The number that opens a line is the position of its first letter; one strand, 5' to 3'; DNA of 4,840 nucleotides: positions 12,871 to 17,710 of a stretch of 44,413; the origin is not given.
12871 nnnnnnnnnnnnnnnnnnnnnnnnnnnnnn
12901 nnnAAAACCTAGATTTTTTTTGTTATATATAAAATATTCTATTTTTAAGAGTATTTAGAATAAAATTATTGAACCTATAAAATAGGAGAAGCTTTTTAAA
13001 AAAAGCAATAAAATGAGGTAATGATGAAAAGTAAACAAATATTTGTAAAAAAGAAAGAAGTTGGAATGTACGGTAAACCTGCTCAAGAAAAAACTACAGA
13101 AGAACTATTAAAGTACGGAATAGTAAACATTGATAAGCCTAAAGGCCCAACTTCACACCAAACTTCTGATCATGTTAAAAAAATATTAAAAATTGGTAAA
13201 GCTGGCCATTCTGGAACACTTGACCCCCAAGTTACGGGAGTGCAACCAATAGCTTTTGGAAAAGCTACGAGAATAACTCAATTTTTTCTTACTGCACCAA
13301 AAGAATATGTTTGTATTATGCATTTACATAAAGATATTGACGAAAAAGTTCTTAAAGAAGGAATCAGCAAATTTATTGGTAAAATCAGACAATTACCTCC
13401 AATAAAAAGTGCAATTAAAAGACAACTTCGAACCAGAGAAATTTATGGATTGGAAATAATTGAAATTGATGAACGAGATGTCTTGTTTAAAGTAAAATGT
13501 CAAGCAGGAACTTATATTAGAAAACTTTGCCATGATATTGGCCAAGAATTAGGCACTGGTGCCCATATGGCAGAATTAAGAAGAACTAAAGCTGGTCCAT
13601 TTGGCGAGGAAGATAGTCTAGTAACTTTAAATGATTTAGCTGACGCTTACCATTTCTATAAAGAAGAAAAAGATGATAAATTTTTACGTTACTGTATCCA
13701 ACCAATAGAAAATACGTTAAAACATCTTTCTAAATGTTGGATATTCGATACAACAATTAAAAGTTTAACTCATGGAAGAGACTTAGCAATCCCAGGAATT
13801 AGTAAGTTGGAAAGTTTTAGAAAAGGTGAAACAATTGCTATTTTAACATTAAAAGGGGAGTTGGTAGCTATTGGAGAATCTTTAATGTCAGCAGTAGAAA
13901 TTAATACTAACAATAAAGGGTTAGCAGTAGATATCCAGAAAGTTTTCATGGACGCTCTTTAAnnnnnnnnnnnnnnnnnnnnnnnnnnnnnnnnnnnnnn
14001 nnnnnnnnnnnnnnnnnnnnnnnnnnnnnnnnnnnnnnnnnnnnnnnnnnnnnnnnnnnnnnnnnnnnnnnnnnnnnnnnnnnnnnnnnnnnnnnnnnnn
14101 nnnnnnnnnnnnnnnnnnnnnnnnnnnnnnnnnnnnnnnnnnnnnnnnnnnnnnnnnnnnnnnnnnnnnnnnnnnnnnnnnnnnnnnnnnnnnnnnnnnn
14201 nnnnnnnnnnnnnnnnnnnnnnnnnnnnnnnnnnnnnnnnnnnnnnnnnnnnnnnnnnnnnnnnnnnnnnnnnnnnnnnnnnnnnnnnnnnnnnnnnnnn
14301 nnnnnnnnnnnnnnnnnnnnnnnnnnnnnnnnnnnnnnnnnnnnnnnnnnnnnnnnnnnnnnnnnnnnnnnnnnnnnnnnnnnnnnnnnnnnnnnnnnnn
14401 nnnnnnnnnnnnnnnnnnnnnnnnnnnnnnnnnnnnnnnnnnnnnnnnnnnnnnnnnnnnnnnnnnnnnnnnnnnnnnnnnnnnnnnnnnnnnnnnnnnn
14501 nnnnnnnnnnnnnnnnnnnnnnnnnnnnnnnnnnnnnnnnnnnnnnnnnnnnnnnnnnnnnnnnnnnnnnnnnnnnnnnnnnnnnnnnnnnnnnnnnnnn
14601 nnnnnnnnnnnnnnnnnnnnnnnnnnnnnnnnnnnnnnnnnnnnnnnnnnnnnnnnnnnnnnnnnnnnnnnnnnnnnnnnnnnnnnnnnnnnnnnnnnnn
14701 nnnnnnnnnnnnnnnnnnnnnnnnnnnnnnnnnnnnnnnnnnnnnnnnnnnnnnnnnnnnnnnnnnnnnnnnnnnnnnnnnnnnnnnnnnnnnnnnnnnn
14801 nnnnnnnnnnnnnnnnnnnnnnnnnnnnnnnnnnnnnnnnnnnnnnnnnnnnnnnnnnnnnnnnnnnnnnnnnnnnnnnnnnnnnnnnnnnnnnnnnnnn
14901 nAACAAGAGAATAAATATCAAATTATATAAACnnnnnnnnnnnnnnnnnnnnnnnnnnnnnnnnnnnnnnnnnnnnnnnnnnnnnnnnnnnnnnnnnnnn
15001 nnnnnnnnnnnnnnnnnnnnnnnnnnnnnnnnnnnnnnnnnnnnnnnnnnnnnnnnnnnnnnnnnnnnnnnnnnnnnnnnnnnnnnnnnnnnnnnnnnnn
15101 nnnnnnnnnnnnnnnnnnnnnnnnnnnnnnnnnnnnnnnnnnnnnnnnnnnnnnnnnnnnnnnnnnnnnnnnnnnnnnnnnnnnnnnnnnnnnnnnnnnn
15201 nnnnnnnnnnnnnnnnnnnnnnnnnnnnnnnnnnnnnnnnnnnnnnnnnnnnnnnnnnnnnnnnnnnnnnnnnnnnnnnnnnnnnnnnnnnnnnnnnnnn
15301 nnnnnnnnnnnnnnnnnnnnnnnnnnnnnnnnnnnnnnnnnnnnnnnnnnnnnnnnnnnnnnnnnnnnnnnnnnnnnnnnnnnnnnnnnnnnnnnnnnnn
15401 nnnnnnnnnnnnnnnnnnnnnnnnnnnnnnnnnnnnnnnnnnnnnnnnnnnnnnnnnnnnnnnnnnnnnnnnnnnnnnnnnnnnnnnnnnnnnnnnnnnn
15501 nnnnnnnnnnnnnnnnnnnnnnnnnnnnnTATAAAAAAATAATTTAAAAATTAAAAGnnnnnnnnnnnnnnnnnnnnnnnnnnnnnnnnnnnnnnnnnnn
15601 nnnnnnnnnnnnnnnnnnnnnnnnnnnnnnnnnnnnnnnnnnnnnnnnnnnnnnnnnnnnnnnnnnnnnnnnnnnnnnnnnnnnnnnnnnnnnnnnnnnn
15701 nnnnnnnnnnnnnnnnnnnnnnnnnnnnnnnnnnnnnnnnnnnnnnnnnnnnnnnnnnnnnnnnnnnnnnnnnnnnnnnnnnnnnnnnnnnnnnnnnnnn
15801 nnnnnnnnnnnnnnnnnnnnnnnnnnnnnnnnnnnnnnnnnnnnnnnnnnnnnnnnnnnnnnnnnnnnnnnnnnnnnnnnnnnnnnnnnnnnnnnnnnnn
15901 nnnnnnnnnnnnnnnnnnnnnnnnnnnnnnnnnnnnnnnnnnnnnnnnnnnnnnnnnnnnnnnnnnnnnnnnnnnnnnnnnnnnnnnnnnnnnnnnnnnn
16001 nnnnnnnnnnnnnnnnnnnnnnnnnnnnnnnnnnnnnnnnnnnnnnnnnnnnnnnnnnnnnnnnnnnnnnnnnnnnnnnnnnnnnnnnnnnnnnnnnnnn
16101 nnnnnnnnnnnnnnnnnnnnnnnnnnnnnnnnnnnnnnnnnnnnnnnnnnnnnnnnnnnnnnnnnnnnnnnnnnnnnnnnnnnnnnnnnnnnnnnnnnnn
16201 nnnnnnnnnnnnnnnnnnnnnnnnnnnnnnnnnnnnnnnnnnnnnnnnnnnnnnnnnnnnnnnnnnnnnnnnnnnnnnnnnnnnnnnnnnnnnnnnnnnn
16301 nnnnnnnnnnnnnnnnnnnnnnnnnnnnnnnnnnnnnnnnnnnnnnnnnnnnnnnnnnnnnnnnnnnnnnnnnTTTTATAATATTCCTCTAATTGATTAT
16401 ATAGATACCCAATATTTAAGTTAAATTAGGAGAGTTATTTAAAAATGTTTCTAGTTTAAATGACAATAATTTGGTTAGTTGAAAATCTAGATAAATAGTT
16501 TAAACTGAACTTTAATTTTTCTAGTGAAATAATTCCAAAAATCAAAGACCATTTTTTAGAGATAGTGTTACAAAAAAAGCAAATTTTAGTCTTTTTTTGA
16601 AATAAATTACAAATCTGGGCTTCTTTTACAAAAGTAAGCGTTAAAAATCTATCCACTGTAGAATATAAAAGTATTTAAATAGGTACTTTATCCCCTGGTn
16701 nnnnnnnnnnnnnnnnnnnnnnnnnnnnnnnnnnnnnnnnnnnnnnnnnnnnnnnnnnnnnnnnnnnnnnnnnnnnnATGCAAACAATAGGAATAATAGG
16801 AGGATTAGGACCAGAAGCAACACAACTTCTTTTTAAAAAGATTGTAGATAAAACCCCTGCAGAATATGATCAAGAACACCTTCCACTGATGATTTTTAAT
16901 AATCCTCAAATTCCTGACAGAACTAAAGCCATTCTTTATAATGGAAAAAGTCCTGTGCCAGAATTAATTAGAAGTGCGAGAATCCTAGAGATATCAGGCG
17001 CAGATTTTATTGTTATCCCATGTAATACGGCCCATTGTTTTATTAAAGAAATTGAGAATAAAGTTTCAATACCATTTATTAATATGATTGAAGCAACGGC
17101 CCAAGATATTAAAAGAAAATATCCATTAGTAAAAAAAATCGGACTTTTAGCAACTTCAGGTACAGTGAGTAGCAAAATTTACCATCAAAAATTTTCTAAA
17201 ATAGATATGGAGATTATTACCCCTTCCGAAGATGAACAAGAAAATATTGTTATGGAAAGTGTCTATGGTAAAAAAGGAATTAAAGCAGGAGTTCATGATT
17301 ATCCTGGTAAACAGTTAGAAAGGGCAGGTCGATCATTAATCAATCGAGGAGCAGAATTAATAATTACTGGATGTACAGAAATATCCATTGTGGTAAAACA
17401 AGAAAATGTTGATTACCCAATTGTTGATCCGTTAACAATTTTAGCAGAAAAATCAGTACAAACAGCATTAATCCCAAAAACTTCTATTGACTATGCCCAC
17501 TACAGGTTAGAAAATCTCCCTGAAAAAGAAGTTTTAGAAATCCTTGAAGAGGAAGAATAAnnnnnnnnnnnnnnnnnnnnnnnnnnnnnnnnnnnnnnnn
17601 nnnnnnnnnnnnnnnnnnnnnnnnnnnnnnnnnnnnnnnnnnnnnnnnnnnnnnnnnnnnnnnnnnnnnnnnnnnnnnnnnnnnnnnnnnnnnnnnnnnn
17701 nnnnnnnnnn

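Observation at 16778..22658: Murein-peptide-like enzyme set in an archaeon: Asp racemase, two ATP-grasp ligases, D-aminopeptidase, C39-like protein and exported GH3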

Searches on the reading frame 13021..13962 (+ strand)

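Call 41: search_protein_families(library=pfam, proteins=[window:13021-13962:+], max_evalue=0.001)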
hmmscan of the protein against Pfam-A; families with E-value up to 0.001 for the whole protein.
window:13021-13962:+ (313 aa): 5 families
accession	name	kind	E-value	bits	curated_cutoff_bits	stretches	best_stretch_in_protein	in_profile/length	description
PF01509.24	TruB_N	-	5.1e-28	98.8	27.3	1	53-166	1-149/149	TruB family pseudouridylate synthase (N terminal domain)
PF16198.10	TruB_C_2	-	7.3e-27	93.7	29.3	1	167-233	1-65/66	tRNA pseudouridylate synthase B C-terminal domain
PF01472.26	PUA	-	5.2e-15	55.6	24.8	1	240-308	4-73/74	PUA domain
PF21238.2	Pus10_C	-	8.9e-09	35.7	27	1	70-171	100-203/232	Pus10, C-terminal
PF08068.17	DKCLD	-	4e-08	33.7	27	1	17-47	26-56/58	DKCLD (NUC011) domain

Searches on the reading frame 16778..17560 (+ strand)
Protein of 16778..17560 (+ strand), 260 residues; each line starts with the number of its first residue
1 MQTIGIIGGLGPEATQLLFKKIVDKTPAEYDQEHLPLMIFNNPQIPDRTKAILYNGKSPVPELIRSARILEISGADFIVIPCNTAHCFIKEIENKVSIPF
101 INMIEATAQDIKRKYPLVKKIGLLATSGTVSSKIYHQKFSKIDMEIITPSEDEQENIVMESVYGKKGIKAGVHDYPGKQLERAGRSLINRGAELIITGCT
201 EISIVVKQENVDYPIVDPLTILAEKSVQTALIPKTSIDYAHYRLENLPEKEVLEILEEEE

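Call 3: search_protein_families(library=pfam, proteins=[window:16778-17560:+], max_evalue=0.01)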
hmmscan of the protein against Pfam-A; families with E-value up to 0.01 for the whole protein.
window:16778-17560:+ (260 aa): 1 family
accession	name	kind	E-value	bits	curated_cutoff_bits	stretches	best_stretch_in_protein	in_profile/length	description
PF01177.27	Asp_Glu_race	-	8.8e-44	150.2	31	1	7-224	1-209/211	Asp/Glu/Hydantoin racemase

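Call 4: search_protein_families(library=ncbifam, proteins=[window:16778-17560:+], max_evalue=0.01)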
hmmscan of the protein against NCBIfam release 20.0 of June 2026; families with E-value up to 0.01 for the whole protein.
window:16778-17560:+ (260 aa): 6 families
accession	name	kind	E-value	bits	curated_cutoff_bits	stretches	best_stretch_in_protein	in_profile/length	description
NF052483.1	racemase_CuyB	equivalog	3.1e-71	239.9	190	1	4-229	1-224/225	cysteate racemase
TIGR00035.1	asp_race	subfamily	3e-70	236.5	93.1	1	1-232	2-229/236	amino acid racemase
NF007569.0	PRK10200.1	equivalog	7.1e-18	65.2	417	1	1-229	1-227/230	aspartate/glutamate racemase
TIGR00067.1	glut_race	equivalog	9.3e-10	38.3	146.65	1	75-202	62-183/251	glutamate racemase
NF002035.0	PRK00865.1-3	equivalog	3.5e-09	36.6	328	1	76-150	67-141/267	glutamate racemase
NF005679.0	PRK07475.1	subfamily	0.0095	15.3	231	0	57-124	62-129/246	hypothetical protein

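Call 63: search_solved_structures(query=window:16778-17557:+, max_evalue=1e-10, show_alignments=1)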
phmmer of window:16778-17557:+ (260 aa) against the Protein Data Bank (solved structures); distinct sequences matched with E-value up to 1e-10: 14.
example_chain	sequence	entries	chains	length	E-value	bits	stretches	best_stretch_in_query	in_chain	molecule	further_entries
1jfl_A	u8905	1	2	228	8.3e-70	238.5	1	1-231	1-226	ASPARTATE RACEMASE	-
2dx7_A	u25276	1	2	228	1.6e-68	234.3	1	1-231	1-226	aspartate racemase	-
3s7z_A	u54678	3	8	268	2.6e-39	138.6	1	2-224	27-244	Putative aspartate racemase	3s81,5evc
5b19_A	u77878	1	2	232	9.3e-32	113.9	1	3-230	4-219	Aspartate racemase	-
1iu9_A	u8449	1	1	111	1.2e-23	87.3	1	103-218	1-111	aspartate racemase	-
9lyd_Q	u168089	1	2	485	1.3e-22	83.9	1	102-218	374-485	G-protein coupled receptor 3,Aspartate racemase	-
2zsk_A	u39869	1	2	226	5.7e-22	81.8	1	1-228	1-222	226aa long hypothetical aspartate racemase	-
3ojc_A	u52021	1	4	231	2e-17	66.9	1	1-228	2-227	Putative aspartate/glutamate racemase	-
5wxx_A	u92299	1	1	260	3e-16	63.1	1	3-238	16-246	McyF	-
5xnk_A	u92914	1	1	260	7.4e-15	58.5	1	3-238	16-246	McyF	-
5wxy_A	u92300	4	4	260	1.9e-13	53.9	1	3-238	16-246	McyF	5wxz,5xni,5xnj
5ell_A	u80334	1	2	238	2.1e-12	50.5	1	1-229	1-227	Asp/Glu_racemase family protein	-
5hqt_A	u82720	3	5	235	2.8e-12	50.1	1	1-228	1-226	aspartate/glutamate racemase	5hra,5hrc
5elm_A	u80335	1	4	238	5.4e-11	45.9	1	1-229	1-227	Asp/Glu_racemase family protein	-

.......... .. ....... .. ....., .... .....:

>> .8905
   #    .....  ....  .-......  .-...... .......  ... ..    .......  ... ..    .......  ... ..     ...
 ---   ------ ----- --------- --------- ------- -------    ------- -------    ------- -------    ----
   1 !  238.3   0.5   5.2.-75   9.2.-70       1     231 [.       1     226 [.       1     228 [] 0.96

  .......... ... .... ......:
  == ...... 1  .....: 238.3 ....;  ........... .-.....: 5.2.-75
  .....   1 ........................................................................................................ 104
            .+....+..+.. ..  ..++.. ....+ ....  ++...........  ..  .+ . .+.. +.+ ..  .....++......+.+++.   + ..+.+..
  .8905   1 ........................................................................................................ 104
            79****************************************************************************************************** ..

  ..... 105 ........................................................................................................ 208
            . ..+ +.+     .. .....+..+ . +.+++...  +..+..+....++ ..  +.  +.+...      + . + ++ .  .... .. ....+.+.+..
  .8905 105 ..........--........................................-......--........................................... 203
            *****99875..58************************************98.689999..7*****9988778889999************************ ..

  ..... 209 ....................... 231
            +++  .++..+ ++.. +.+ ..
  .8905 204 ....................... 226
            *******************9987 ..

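Call 70: search_protein_families(library=padloc, proteins=[window:16778-17560:+], max_evalue=0.001)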
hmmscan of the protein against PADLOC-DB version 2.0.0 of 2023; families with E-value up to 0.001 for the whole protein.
window:16778-17560:+ (260 aa): 0 families
